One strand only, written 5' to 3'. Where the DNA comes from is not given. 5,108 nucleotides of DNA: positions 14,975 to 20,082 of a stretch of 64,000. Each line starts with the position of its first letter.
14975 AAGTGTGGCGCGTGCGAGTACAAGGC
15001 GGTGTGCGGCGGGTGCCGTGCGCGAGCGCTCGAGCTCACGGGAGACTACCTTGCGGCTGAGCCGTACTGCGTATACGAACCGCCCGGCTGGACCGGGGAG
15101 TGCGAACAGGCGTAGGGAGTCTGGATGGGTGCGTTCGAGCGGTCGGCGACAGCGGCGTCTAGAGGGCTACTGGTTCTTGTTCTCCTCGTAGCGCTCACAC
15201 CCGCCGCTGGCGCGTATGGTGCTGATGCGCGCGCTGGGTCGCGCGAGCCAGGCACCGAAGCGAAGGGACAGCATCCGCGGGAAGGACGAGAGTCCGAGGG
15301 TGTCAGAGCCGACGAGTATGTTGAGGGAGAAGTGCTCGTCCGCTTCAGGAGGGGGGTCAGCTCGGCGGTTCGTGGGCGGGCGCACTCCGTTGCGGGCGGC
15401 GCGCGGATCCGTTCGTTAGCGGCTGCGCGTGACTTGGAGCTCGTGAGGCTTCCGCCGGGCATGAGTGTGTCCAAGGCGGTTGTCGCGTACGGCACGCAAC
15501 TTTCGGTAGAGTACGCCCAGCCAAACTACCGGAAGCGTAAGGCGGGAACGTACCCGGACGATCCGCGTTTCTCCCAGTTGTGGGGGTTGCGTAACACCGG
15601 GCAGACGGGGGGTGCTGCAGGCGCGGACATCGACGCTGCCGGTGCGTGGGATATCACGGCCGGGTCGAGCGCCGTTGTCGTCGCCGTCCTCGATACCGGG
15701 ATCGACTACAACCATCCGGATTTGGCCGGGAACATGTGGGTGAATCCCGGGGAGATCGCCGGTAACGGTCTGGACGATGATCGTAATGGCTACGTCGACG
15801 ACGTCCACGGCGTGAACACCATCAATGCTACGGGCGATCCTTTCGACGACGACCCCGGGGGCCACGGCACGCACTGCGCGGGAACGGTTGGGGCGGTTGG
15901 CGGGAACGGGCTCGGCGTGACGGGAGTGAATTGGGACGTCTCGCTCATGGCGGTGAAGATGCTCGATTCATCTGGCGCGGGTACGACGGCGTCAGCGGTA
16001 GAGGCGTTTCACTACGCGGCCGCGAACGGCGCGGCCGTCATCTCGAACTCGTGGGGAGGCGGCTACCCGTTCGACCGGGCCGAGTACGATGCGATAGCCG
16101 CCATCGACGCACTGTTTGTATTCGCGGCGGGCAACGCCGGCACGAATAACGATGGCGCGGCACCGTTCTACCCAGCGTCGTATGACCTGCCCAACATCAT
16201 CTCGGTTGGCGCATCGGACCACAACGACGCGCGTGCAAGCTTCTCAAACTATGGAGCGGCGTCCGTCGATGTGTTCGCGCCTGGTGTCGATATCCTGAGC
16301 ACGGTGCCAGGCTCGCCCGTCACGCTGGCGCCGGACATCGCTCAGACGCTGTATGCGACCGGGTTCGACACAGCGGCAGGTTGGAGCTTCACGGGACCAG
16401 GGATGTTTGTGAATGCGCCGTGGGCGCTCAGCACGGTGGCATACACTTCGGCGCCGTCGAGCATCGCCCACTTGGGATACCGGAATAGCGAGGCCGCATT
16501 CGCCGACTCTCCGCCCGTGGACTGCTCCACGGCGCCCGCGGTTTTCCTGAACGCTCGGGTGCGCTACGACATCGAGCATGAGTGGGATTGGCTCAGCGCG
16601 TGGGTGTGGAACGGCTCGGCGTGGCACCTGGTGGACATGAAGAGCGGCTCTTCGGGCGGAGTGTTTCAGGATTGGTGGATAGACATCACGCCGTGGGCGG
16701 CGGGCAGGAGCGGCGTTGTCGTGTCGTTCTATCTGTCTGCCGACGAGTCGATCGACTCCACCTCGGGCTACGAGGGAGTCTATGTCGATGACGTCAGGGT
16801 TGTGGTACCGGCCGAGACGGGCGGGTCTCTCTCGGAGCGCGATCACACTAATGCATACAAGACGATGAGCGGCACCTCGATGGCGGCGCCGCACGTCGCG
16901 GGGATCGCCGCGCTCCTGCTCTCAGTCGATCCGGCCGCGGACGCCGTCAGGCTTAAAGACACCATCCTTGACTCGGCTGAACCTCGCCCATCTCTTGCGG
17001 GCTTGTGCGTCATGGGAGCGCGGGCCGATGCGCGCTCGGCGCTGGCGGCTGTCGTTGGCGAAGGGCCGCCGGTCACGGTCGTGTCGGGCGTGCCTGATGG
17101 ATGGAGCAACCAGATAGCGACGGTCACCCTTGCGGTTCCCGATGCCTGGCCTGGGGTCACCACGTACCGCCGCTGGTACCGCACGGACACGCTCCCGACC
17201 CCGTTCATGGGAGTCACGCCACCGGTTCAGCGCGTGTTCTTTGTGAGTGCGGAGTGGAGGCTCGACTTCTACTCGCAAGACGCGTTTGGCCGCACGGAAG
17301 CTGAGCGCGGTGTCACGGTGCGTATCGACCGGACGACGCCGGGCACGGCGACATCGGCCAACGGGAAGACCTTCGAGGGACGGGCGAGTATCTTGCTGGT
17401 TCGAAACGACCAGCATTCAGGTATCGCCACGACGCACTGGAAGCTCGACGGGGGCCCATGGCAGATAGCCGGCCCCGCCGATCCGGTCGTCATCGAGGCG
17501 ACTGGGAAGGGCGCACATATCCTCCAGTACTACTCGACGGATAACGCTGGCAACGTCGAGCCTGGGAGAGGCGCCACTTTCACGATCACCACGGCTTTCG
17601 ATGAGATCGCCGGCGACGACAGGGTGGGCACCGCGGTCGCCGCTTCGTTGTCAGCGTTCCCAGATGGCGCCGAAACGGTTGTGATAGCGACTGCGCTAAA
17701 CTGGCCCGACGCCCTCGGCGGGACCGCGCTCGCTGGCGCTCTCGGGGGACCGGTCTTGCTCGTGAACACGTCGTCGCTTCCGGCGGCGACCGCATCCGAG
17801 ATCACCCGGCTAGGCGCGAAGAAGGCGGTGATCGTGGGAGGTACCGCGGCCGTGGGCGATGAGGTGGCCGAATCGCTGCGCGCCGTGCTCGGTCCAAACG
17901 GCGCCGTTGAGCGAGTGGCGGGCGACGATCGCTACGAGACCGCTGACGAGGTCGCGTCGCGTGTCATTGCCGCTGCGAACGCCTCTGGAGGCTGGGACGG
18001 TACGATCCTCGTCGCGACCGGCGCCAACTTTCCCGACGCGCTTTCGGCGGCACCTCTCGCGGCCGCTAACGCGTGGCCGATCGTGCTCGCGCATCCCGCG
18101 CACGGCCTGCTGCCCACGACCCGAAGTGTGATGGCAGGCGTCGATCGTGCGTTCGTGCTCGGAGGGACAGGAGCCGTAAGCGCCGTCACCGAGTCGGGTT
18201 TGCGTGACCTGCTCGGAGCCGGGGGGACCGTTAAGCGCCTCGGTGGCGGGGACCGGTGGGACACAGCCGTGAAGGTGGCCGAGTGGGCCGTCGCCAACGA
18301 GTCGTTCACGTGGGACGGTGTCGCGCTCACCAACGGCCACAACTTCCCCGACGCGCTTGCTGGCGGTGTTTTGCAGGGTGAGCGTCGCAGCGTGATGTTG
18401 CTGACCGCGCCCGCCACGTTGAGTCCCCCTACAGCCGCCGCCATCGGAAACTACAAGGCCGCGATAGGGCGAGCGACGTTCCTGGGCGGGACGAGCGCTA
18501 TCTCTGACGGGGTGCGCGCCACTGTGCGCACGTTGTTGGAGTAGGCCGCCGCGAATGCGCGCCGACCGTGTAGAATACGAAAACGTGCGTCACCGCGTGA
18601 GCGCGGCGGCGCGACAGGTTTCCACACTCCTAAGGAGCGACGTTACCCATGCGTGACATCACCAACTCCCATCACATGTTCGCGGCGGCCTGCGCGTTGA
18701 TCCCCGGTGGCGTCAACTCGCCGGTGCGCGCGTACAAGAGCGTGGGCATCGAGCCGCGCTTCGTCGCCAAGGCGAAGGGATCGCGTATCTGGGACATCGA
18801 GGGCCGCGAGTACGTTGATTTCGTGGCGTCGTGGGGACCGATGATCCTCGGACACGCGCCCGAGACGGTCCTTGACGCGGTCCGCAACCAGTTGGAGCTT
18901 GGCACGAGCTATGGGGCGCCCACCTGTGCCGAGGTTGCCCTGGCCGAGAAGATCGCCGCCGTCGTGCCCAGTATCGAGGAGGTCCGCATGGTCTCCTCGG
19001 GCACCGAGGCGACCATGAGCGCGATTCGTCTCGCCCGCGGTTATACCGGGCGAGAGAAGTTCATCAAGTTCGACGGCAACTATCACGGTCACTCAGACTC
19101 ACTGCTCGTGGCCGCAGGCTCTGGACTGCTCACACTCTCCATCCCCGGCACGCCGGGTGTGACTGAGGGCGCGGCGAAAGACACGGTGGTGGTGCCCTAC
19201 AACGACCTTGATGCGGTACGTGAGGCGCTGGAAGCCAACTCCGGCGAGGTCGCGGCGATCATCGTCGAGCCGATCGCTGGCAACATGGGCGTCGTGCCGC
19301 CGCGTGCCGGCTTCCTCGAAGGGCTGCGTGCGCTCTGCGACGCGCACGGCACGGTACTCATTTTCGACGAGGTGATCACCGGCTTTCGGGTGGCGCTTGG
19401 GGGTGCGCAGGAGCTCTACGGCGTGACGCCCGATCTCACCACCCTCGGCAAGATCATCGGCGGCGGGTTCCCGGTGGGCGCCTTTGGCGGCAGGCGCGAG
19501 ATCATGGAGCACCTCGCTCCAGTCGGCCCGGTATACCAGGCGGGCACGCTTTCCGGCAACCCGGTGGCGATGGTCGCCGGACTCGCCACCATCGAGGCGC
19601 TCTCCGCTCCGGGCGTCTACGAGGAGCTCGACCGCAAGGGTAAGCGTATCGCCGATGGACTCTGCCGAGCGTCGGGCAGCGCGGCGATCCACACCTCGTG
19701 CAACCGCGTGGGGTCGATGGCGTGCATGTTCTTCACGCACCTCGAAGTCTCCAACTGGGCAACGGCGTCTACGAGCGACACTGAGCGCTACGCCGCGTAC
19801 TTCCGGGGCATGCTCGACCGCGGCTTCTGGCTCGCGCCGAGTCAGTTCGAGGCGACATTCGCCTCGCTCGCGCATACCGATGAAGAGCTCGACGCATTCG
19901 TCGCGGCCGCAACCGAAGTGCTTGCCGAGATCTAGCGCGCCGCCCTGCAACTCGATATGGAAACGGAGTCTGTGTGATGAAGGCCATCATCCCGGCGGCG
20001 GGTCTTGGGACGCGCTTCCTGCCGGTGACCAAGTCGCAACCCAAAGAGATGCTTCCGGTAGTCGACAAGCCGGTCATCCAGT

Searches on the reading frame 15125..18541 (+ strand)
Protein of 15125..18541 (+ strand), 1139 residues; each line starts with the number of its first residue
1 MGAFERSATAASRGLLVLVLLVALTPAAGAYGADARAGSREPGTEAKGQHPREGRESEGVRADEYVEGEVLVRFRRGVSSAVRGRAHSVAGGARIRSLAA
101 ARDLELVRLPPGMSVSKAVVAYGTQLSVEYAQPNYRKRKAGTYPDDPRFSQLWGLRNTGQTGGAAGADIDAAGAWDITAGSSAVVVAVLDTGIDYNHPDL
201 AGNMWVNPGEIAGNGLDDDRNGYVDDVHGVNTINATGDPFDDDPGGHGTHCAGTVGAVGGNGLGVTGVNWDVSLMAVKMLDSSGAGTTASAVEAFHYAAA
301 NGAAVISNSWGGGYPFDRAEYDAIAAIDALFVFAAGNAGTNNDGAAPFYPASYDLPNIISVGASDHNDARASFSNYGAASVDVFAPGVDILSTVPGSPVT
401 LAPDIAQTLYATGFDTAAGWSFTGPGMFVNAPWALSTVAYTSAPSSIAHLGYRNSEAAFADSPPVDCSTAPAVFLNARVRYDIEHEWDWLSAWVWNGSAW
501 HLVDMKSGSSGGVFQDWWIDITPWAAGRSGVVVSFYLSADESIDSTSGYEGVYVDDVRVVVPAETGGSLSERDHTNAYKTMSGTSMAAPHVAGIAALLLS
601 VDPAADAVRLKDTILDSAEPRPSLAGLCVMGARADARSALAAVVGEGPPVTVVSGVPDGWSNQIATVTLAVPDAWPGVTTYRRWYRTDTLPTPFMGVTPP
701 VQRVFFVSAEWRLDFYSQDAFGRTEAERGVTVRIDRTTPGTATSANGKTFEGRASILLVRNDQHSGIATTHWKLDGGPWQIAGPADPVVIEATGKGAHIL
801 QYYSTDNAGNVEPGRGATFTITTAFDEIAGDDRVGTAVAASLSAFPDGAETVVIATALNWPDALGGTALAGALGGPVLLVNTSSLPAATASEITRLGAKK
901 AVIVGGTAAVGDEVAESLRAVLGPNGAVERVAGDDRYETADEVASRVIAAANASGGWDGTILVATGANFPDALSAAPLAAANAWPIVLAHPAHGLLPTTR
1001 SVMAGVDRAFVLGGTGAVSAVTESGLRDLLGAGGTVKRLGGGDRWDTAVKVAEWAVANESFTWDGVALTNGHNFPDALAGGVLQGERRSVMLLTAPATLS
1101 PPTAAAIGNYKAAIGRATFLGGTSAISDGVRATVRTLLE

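Call 67: search_protein_families(library=pfam, proteins=[window:15125-18541:+], max_evalue=0.00001)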
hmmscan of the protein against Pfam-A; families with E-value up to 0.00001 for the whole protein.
window:15125-18541:+ (1139 aa): 3 families
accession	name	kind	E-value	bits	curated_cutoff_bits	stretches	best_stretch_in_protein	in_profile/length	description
PF00082.27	Peptidase_S8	-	6.8e-53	180.3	21.8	2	182-397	2-224/288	Subtilase family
PF04122.17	CW_binding_2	-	1.3e-44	151.1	24.9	3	930-1020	1-70/73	Cell wall binding domain 2 (CWB2)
PF22148.1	Fervidolysin_NPro-like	-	1.5e-11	44.9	21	1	59-134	9-81/81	Fervidolysin N-terminal prodomain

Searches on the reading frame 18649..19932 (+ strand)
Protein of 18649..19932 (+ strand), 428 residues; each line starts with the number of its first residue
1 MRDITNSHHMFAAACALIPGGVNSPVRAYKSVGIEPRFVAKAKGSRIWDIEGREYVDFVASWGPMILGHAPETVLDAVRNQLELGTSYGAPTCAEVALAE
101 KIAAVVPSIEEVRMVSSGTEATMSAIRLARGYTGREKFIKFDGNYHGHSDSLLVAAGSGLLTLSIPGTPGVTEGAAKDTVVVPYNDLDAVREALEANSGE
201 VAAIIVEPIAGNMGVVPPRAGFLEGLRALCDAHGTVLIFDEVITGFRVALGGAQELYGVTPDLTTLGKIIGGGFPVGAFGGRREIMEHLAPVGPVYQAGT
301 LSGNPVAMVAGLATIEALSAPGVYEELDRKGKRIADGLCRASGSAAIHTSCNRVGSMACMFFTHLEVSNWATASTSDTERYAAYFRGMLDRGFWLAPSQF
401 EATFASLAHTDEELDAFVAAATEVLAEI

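Call 67: search_protein_families(library=pfam, proteins=[window:18649-19932:+], max_evalue=0.00001)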
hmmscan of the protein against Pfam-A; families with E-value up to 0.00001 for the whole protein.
window:18649-19932:+ (428 aa): 1 family
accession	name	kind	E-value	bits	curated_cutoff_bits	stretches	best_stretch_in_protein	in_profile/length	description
PF00202.27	Aminotran_3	-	8.3e-78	262.3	30.5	1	36-418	10-396/403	Aminotransferase class-III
